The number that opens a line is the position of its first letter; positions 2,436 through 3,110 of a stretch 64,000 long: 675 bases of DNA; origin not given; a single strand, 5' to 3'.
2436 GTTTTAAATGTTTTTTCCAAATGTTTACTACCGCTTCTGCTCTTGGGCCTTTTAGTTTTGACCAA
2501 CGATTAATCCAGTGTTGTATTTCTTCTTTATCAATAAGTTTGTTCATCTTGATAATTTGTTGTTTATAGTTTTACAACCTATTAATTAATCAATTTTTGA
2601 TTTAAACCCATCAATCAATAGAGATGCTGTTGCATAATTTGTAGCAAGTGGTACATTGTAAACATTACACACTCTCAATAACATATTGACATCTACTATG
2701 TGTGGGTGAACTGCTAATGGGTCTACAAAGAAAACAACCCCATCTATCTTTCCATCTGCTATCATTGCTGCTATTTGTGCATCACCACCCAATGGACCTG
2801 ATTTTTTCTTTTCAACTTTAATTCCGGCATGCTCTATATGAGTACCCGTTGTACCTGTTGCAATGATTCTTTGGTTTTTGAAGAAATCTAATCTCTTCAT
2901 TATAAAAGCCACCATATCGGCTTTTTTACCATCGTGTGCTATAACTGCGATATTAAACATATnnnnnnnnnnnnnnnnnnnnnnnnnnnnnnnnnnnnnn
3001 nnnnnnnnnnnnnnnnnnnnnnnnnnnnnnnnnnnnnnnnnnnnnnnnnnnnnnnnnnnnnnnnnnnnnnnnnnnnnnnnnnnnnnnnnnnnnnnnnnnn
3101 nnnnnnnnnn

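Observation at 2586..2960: Phage-encoded methylglyoxal synthase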

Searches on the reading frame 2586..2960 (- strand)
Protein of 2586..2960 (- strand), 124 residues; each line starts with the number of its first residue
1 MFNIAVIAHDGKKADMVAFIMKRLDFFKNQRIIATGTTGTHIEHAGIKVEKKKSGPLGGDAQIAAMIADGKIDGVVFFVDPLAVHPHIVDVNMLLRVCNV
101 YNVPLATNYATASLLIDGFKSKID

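Call 3: search_protein_families(library=pfam, proteins=[window:2586-2960:-], max_evalue=1)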
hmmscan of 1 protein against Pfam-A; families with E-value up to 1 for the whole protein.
window:2586-2960:- (124 aa): 1 family
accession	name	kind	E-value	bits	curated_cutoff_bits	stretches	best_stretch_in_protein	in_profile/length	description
PF02142.27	MGS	-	1.4e-15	57.6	24.1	1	30-107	14-94/94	MGS-like domain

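Call 4: search_protein_families(library=ncbifam, proteins=[window:2586-2960:-], max_evalue=1)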
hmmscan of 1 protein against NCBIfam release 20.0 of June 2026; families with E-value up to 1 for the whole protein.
window:2586-2960:- (124 aa): 2 families
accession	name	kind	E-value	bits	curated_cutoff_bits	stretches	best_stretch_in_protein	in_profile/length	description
NF003559.0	PRK05234.1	equivalog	1.4e-47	161.1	84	1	3-119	7-124/145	methylglyoxal synthase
TIGR00160.1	MGSA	equivalog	1.9e-43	147.8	146.9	1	3-119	4-121/143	methylglyoxal synthase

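Call 5: search_protein_families(library=phrogs, proteins=[window:2586-2960:-], max_evalue=1)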
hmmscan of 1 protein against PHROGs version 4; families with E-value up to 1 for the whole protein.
window:2586-2960:- (124 aa): 2 families
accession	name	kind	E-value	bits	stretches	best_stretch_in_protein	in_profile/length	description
phrog_17253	-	unknown function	0.023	15.5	1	34-103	35-102/215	-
phrog_22340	-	other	0.29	12.1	1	34-72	57-96/152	lipoprotein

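Call 6: search_solved_structures(query=window:2586-2960:-, show_alignments=3, max_evalue=1)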
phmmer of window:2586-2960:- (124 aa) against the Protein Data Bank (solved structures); distinct sequences matched with E-value up to 1: 13.
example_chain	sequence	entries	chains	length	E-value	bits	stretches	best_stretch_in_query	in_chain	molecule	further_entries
1wo8_A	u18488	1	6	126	1.2e-33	119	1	4-117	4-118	methylglyoxal synthase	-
6f2c_A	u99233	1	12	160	2.6e-33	117.9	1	2-117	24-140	Methylglyoxal synthase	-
2x8w_A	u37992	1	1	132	6.9e-33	116.5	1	4-121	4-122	METHYLGLYOXAL SYNTHASE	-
2xw6_A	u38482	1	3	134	7.2e-33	116.5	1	4-121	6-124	METHYLGLYOXAL SYNTHASE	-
8u2v_A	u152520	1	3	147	1.8e-32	115.2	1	3-122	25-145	Methylglyoxal synthase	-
1vmd_A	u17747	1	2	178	3.4e-30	107.8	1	3-117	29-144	Methylglyoxal synthase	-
6phe_A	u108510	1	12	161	4e-28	101.1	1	3-117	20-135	Methylglyoxal synthase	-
1b93_A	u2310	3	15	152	1.6e-26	96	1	3-117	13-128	PROTEIN (METHYLGLYOXAL SYNTHASE) | METHYLGLYOXAL SYNTHASE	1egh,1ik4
5h3l_A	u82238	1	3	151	2.4e-26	95.4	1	3-117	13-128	Methylglyoxal synthase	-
1s89_A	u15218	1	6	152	1.6e-25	92.8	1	3-117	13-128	Methylglyoxal synthase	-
1s8a_A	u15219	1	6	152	2.2e-25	92.3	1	3-117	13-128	Methylglyoxal synthase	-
9cuy_g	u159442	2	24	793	0.21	14.9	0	58-97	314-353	Putative tail fiber protein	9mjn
6e66_A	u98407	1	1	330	0.81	13.1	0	24-124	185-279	NleB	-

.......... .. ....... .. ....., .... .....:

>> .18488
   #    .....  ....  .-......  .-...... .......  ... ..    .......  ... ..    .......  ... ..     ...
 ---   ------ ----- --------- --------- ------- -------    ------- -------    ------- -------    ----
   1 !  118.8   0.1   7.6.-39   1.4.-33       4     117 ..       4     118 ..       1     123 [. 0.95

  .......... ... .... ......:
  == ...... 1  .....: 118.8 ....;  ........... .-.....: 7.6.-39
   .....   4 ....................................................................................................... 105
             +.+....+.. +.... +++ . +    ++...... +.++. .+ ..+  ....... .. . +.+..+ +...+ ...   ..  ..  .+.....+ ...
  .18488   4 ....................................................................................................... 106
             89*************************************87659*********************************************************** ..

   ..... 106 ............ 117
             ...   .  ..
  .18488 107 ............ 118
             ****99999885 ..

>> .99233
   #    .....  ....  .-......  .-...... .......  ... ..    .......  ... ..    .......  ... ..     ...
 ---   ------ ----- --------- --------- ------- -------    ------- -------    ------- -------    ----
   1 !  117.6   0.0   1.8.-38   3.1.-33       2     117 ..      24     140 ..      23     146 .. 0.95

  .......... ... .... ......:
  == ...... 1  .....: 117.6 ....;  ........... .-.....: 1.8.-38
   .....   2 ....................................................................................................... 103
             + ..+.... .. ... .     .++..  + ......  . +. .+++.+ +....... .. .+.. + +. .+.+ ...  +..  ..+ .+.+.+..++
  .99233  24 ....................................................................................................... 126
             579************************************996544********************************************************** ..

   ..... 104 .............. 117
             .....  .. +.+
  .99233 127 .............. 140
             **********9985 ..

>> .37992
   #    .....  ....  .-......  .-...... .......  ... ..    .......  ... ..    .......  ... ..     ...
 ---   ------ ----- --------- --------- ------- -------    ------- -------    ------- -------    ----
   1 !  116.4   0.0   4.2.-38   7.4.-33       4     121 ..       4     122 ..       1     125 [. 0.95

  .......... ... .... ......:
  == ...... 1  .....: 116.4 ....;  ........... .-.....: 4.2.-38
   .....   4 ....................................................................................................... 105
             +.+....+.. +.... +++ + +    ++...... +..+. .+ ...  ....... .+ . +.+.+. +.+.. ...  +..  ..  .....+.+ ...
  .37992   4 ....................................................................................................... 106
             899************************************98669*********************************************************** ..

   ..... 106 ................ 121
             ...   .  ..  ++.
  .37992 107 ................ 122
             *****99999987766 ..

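Call 7: search_dna_similar(query=window:2586-2960:-, collection=phages, mode=protein, max_rows=40, max_evalue=0.001)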
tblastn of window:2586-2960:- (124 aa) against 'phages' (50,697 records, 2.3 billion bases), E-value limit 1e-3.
Records with a match: 22; places in all: 22; records where one place covers at least 80% of the query: 22.
Best place of each record, by identity: <60% 22.
By first word of the organism name: Bacteriophage 14; Listeria 6; Enterococcus 2.
By host as written in the record: - 15; Listeria monocytogenes 6; Enterococcus faecalis 1.
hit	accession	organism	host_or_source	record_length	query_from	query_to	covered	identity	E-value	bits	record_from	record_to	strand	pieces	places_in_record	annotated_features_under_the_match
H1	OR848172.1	Listeria phage LM 4-14-1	Listeria monocytogenes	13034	3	119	94%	50.0%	5e-28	112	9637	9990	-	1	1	record has no annotation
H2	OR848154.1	Listeria phage LM 4-14-1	Listeria monocytogenes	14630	3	119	94%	50.0%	6e-28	112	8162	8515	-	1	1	record has no annotation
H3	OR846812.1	Listeria phage LM 4-11-1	Listeria monocytogenes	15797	3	119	94%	50.0%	6e-28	112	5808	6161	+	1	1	record has no annotation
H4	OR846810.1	Listeria phage LM 4-11-1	Listeria monocytogenes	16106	3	119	94%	50.0%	6e-28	112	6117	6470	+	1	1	record has no annotation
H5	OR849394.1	Listeria phage LM 4-14-1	Listeria monocytogenes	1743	1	121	98%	45.9%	4e-27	109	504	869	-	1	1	record has no annotation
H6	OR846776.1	Listeria phage LM 4-11-1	Listeria monocytogenes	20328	1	121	98%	45.9%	5e-27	109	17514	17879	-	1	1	record has no annotation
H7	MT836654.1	Bacteriophage sp.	human fecal samples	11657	4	120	94%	47.5%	5e-24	100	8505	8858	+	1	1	record has no annotation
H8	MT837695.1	Bacteriophage sp.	human fecal samples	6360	2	120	96%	45.8%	5e-25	103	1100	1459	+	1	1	record has no annotation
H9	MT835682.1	Bacteriophage sp.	human fecal samples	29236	3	116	92%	47.8%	1e-27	111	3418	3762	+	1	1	record has no annotation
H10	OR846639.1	Enterococcus phage Efs 1-1-1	Enterococcus faecalis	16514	2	121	97%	44.6%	9e-26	105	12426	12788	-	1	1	record has no annotation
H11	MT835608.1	Bacteriophage sp.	human fecal samples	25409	3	120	95%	44.5%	1e-22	97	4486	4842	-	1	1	record has no annotation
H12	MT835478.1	Bacteriophage sp.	human fecal samples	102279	3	116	92%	46.1%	5e-22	95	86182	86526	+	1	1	record has no annotation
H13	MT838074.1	Bacteriophage sp.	human fecal samples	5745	1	120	97%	43.0%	8e-23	97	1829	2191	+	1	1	record has no annotation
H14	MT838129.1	Bacteriophage sp.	human fecal samples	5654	4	120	94%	44.1%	2e-23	99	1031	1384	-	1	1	record has no annotation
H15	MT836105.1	Bacteriophage sp.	human fecal samples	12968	1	116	94%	43.6%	1e-21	94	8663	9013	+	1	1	record has no annotation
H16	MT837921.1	Bacteriophage sp.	human fecal samples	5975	3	116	92%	44.3%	8e-21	92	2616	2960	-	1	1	record has no annotation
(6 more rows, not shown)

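Call 14: find_homologous_proteins(query=window:2586-2960:-, max_evalue=1e-10)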
Query window:2586-2960:- (124 aa): 3651 proteins with E <= 1e-10 among 3666 candidates; the best 120 are listed.
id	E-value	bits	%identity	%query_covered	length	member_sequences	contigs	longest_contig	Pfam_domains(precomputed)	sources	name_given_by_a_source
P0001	4.5e-74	264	99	100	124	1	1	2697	PF02142.28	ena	-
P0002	1.4e-73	262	98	100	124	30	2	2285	PF02142.28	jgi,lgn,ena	jgi:methylglyoxal synthase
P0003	5.0e-71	254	97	98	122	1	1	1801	PF02142.28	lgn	-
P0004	1.0e-68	247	92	98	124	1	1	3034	PF02142.28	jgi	-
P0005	1.3e-66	240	89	98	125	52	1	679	PF02142.28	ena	-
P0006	1.7e-66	239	90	97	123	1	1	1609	PF02142.28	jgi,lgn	jgi:methylglyoxal synthase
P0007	2.0e-66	239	90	98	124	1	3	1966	PF02142.28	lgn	-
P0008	8.7e-65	234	85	99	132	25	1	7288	PF02142.28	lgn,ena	-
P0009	2.5e-64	232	89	98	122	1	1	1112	PF02142.28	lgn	-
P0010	1.1e-63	230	91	94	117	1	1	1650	PF02142.28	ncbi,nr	ncbi:methylglyoxal synthase, partial [bacterium]|nr:methylglyoxal synthase [bacterium]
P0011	9.8e-61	221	82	98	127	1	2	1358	PF02142.28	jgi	jgi:methylglyoxal synthase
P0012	1.1e-60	221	82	98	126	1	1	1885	PF02142.28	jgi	jgi:methylglyoxal synthase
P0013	1.4e-60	220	83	98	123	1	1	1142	PF02142.28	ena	-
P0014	1.4e-60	220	82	96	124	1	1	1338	PF02142.28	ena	-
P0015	5.3e-60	219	81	98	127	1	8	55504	PF02142.28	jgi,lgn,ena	jgi:methylglyoxal synthase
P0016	6.8e-60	218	80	98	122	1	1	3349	PF02142.28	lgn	-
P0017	7.5e-60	218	82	98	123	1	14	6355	PF02142.28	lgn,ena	-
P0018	8.2e-60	218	82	98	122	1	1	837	PF02142.28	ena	-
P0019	2.2e-59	217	82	96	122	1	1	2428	PF02142.28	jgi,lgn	-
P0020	3.6e-59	216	80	98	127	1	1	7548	PF02142.28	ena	-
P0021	4.0e-59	216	82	96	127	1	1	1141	PF02142.28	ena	-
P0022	5.0e-59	215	81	98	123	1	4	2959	PF02142.28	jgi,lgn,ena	-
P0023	5.4e-59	215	80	98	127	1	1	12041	PF02142.28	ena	-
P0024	5.5e-59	215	81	98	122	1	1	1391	PF02142.28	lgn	-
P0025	5.6e-59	215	81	98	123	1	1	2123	PF02142.28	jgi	-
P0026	5.6e-59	215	80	96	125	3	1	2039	PF02142.28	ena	-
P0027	6.8e-59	215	79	98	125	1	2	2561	PF02142.28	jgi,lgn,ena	-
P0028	7.0e-59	215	81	98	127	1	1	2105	PF02142.28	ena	-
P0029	8.2e-59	215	81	98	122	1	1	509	PF02142.28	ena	-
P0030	1.2e-58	214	80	98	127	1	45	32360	PF02142.28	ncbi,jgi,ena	jgi:methylglyoxal synthase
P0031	1.3e-58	214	80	98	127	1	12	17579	PF02142.28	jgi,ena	jgi:methylglyoxal synthase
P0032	1.5e-58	214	81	96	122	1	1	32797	PF02142.28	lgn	-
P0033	1.6e-58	214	81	96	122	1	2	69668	PF02142.28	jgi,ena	jgi:methylglyoxal synthase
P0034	1.6e-58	214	80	98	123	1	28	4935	PF02142.28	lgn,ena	-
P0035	1.9e-58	214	80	98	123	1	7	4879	PF02142.28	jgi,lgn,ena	-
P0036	3.4e-58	213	80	98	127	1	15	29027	PF02142.28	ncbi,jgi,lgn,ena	jgi:methylglyoxal synthase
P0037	3.6e-58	213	80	98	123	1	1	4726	PF02142.28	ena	-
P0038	3.7e-58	213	80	98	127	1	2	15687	PF02142.28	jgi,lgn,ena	jgi:methylglyoxal synthase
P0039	4.1e-58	212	79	98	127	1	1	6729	PF02142.28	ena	-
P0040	4.3e-58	212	78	98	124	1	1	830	PF02142.28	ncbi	-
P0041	4.6e-58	212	77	98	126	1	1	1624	PF02142.28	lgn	-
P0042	4.8e-58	212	80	98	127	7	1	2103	PF02142.28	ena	-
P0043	4.9e-58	212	81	98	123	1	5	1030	PF02142.28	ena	-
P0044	5.2e-58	212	76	98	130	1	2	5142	PF02142.28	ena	-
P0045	6.9e-58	212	76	98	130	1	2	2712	PF02142.28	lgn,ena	-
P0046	7.4e-58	212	79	98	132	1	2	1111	PF02142.28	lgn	-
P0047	7.5e-58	212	79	97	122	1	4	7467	PF02142.28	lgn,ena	-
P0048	8.5e-58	211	79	98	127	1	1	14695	PF02142.28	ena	-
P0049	9.3e-58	211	79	97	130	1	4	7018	PF02142.28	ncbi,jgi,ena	jgi:methylglyoxal synthase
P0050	9.6e-58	211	79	98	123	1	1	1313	PF02142.28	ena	-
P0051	1.1e-57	211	79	98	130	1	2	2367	PF02142.28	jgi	-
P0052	1.1e-57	211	79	98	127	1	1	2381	PF02142.28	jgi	jgi:methylglyoxal synthase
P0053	1.2e-57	211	79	98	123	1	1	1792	PF02142.28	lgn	-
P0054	1.5e-57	211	78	97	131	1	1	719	PF02142.28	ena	-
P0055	1.6e-57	211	77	98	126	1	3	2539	PF02142.28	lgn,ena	-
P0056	1.6e-57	211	79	98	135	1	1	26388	PF02142.28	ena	-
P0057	1.8e-57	210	79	98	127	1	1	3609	PF02142.28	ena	-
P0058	1.9e-57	210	79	97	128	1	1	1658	PF02142.28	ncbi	-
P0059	3.2e-57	210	81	96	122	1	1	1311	PF02142.28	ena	-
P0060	4.3e-57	209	78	97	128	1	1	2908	PF02142.28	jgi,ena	-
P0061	4.3e-57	209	79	97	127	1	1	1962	PF02142.28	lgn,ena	-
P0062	5.1e-57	209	78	97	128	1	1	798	PF02142.28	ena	-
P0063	6.3e-57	209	76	98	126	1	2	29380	PF02142.28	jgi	jgi:methylglyoxal synthase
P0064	6.4e-57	209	78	97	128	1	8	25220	PF02142.28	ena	-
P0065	6.6e-57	209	78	97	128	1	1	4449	PF02142.28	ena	-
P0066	6.9e-57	209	78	98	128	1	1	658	PF02142.28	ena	-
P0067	7.4e-57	208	75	98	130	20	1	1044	PF02142.28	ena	-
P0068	7.6e-57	208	78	98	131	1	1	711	PF02142.28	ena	-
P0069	7.6e-57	208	77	98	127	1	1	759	PF02142.28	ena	-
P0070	8.1e-57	208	78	97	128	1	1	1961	PF02142.28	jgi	jgi:methylglyoxal synthase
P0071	8.8e-57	208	78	97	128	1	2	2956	PF02142.28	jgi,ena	jgi:methylglyoxal synthase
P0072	9.0e-57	208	77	98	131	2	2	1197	PF02142.28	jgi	jgi:methylglyoxal synthase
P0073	1.0e-56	208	78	97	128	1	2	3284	PF02142.28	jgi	jgi:methylglyoxal synthase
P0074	1.0e-56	208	78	97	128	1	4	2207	PF02142.28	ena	-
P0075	1.0e-56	208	77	98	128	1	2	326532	PF02142.28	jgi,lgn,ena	jgi:methylglyoxal synthase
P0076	1.0e-56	208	76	99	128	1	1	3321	PF02142.28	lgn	-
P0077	1.1e-56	208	77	98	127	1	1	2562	PF02142.28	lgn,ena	-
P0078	1.1e-56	208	76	98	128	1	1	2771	PF02142.28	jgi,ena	jgi:methylglyoxal synthase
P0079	1.2e-56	208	78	97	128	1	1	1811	PF02142.28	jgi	jgi:methylglyoxal synthase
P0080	1.2e-56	208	79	95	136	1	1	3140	PF02142.28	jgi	jgi:methylglyoxal synthase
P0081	1.2e-56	208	78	97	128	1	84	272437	PF02142.28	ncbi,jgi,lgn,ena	jgi:methylglyoxal synthase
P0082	1.4e-56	208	81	96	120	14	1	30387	PF02142.28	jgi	-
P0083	1.4e-56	208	75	98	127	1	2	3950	PF02142.28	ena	-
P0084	1.4e-56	207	79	95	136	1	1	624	PF02142.28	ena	-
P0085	1.6e-56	207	76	98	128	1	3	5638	PF02142.28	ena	-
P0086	1.7e-56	207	78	97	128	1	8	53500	PF02142.28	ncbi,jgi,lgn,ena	jgi:methylglyoxal synthase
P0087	1.7e-56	207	78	97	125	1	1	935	PF02142.28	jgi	jgi:methylglyoxal synthase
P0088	1.7e-56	207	77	98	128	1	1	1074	PF02142.28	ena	-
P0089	1.7e-56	207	75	98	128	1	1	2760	PF02142.28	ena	-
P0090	1.8e-56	207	78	97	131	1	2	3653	PF02142.28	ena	-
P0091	2.0e-56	207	75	98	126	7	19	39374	PF02142.28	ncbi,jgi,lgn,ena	jgi:methylglyoxal synthase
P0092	2.1e-56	207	76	98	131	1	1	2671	PF02142.28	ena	-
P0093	2.2e-56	207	78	97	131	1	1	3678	PF02142.28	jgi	jgi:methylglyoxal synthase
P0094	2.3e-56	207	77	98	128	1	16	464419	PF02142.28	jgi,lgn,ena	jgi:methylglyoxal synthase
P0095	2.3e-56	207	78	97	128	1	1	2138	PF02142.28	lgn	-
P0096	2.3e-56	207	78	97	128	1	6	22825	PF02142.28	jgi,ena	jgi:methylglyoxal synthase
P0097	2.5e-56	207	79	94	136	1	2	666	PF02142.28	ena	-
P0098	2.6e-56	207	75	99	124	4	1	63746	PF02142.28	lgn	-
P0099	2.9e-56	207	77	97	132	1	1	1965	PF02142.28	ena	-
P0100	3.0e-56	206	79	95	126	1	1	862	PF02142.28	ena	-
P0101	3.1e-56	206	74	98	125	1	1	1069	PF02142.28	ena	-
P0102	3.1e-56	206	76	98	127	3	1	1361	PF02142.28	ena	-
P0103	3.3e-56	206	77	97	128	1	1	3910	PF02142.28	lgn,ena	-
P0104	3.3e-56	206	76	98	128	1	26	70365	PF02142.28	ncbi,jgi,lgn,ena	jgi:methylglyoxal synthase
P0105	3.6e-56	206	77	97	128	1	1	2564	PF02142.28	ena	-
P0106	3.6e-56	206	76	98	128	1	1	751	PF02142.28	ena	-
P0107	3.8e-56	206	79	96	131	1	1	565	PF02142.28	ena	-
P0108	4.0e-56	206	77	97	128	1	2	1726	PF02142.28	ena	-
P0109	4.0e-56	206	78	97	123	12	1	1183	PF02142.28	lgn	-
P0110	4.1e-56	206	75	98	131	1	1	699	PF02142.28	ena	-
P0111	4.2e-56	206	75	98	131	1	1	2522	PF02142.28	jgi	jgi:methylglyoxal synthase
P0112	4.3e-56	206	77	97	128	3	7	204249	PF02142.28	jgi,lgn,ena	jgi:methylglyoxal synthase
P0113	4.3e-56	206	77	97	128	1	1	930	PF02142.28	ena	-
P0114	4.3e-56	206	78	96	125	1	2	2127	PF02142.28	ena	-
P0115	4.4e-56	206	76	99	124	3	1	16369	PF02142.28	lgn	-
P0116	4.4e-56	206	78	97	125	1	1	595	PF02142.28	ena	-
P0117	4.4e-56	206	78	95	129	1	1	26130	PF02142.28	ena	-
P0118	4.6e-56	206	76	97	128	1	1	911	PF02142.28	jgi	-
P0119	5.4e-56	206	76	97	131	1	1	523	PF02142.28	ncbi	-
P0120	5.6e-56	206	76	97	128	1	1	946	PF02142.28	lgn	-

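Call 15: find_related_loci(query=window:2586-2960:-, collection=viral_contigs, flank=10000)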
Query window:2586-2960:- (124 aa) in viral_contigs; peptide patterns used: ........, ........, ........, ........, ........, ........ (x = any residue, [..] = any of these).
205 stretches matched a pattern; 175 encode a relative of the query (tblastn E <= 1e-3); the best 80 are kept; 80 distinct loci.
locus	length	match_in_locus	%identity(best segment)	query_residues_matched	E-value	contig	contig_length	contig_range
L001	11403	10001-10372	97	1-124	5e-78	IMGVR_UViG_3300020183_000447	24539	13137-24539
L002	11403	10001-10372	97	1-124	5e-78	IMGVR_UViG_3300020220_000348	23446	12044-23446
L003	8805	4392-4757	89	1-122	3e-71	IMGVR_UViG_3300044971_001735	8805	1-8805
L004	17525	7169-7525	90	1-119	5e-70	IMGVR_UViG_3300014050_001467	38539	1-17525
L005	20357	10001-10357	91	1-119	3e-70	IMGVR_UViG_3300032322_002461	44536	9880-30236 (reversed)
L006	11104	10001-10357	90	1-119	7e-70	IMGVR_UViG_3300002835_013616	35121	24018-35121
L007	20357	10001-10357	90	1-119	7e-70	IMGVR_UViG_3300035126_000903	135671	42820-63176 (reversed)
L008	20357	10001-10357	90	1-119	7e-70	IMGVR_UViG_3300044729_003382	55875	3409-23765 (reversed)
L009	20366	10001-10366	85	2-123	1e-68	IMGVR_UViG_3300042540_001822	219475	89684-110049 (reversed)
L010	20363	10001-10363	78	4-124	1e-61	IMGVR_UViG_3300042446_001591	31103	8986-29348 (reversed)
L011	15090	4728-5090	78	4-124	1e-61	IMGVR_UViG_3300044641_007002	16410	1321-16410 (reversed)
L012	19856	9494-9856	78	4-124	1e-61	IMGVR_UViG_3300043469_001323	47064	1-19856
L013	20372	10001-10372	76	1-124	7e-62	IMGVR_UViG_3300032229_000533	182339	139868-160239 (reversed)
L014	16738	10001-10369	76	2-124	3e-61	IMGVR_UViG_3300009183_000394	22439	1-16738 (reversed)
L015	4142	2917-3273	78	4-122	5e-61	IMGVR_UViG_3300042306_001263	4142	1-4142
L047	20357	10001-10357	90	1-119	7e-70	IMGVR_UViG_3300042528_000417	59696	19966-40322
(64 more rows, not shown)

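Call 23: find_encoding_contigs(protein=P0081, flank=10000, max_places=4)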
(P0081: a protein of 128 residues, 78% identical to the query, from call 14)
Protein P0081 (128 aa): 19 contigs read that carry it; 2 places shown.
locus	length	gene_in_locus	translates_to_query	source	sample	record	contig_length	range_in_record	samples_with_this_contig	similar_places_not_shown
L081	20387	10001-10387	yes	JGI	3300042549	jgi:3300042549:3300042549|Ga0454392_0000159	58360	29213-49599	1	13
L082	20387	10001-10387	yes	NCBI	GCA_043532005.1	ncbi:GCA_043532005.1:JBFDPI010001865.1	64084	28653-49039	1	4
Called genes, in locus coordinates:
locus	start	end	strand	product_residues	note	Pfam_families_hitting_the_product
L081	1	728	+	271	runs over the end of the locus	PF19197:DUF5872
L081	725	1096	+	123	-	-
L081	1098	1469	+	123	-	-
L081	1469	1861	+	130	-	-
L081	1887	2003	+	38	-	-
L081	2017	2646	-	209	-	PF01553:Acyltransferase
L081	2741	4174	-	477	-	-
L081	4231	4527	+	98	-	-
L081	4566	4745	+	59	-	-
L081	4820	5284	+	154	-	-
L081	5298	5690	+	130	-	-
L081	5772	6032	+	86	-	-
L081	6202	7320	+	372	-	-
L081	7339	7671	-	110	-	-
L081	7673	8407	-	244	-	PF00574:CLP_protease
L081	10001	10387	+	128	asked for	PF02142:MGS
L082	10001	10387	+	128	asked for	PF02142:MGS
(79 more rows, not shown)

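Call 24: find_encoding_contigs(protein=P0094, flank=10000, max_places=3)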
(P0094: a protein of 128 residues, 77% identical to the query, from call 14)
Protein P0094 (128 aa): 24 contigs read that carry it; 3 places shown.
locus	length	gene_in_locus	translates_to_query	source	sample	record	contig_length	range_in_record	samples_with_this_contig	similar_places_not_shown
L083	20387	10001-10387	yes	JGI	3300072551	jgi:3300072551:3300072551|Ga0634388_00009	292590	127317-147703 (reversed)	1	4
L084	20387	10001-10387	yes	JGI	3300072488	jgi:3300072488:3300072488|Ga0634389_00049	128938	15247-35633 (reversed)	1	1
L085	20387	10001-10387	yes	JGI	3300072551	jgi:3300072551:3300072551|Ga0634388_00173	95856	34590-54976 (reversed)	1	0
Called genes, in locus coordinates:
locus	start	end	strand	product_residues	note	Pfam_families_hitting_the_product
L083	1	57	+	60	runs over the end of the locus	-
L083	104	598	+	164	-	-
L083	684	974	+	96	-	-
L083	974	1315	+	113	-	-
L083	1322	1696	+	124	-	-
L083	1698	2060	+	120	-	-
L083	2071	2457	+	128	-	-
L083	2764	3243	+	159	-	-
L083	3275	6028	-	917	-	PF13620:CarboxypepD_reg (weak), PF13715:CarbopepD_reg_2, PF07715:Plug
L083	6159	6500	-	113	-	-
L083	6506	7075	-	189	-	-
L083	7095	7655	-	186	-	-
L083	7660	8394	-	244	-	PF00574:CLP_protease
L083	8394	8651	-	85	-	-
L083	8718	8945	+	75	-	-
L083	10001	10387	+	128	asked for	PF02142:MGS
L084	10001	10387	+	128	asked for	PF02142:MGS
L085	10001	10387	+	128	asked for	PF02142:MGS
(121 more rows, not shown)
